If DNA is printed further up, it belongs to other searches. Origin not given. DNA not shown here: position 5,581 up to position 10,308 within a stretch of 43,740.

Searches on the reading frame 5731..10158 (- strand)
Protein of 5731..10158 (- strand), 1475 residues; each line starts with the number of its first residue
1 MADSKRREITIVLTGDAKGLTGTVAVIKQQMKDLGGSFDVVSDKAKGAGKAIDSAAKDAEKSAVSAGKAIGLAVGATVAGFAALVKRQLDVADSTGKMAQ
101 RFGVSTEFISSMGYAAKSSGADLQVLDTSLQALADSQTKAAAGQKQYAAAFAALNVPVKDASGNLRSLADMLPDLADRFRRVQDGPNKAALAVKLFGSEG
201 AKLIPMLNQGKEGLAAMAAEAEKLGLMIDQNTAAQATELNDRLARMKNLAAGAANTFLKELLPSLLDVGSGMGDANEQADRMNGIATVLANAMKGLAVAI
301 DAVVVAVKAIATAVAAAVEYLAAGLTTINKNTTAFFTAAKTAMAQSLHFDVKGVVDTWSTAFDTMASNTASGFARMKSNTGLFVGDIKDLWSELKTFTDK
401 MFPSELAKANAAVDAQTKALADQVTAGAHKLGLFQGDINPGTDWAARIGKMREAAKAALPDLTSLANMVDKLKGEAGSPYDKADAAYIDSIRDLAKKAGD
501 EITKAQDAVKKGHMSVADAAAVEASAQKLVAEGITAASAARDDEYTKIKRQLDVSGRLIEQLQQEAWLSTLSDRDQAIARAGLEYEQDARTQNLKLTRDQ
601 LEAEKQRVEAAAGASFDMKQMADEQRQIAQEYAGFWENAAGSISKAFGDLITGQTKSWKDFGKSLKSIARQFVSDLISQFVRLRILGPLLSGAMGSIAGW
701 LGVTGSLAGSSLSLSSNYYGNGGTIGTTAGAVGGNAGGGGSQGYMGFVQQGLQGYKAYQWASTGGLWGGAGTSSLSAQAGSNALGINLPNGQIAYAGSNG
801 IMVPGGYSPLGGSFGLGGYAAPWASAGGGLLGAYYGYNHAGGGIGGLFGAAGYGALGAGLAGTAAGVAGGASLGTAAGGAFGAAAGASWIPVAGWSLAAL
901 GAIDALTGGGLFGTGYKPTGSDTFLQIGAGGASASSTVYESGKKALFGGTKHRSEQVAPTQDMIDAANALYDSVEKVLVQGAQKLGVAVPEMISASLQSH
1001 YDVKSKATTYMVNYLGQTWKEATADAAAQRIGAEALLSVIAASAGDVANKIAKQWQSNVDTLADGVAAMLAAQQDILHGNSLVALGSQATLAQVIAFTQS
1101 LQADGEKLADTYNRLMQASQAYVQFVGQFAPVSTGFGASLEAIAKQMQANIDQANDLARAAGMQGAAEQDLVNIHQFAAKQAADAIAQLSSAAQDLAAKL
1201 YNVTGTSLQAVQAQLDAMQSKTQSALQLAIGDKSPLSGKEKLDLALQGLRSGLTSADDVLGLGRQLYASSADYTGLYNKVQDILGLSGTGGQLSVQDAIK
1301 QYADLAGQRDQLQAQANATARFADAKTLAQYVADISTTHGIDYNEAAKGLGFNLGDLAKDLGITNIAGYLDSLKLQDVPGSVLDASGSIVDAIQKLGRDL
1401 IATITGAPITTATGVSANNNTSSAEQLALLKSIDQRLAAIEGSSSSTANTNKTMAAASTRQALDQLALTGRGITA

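Call 10: search_protein_families(library=pfam, proteins=[window:5731-10158:-])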
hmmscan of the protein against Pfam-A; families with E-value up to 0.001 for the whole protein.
window:5731-10158:- (1475 aa): 0 families

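Call 19: search_protein_families(library=phrogs, max_evalue=0.001, proteins=[window:5731-10158:-])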
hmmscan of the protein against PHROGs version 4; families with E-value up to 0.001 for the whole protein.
window:5731-10158:- (1475 aa): 13 families
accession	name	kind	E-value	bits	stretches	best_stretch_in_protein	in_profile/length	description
phrog_13338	-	unknown function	1.4e-49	170.1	1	58-444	32-365/903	-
phrog_8462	-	tail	3.9e-37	129.3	1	47-728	27-612/672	tail length tape measure protein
phrog_2276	-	tail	3.8e-28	99.6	1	30-310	48-315/673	tail length tape measure protein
phrog_9483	-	tail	6.5e-28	98.6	1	50-609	27-506/657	tail length tape measure protein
phrog_8125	-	tail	8e-22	79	1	61-507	66-498/578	tail length tape measure protein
phrog_3981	-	tail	2.7e-17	64.1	1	27-347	11-310/584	tail length tape measure protein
phrog_9570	-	tail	7.8e-17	62.4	1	11-525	12-503/689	tail length tape measure protein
phrog_12506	-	tail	3.3e-15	57.2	1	68-230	38-197/218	tail length tape measure protein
phrog_2854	-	tail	1.3e-12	48.2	1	48-897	27-722/855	tail length tape measure protein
phrog_33680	-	unknown function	3.4e-10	39.6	1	50-244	275-472/726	-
phrog_22443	-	unknown function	1e-09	38.1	1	42-315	13-294/1064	-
phrog_33360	-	tail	1.2e-05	24.4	1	78-274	392-577/1239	tail length tape measure protein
phrog_10574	-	tail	6.2e-05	22.9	1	6-243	3-228/640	tail length tape measure protein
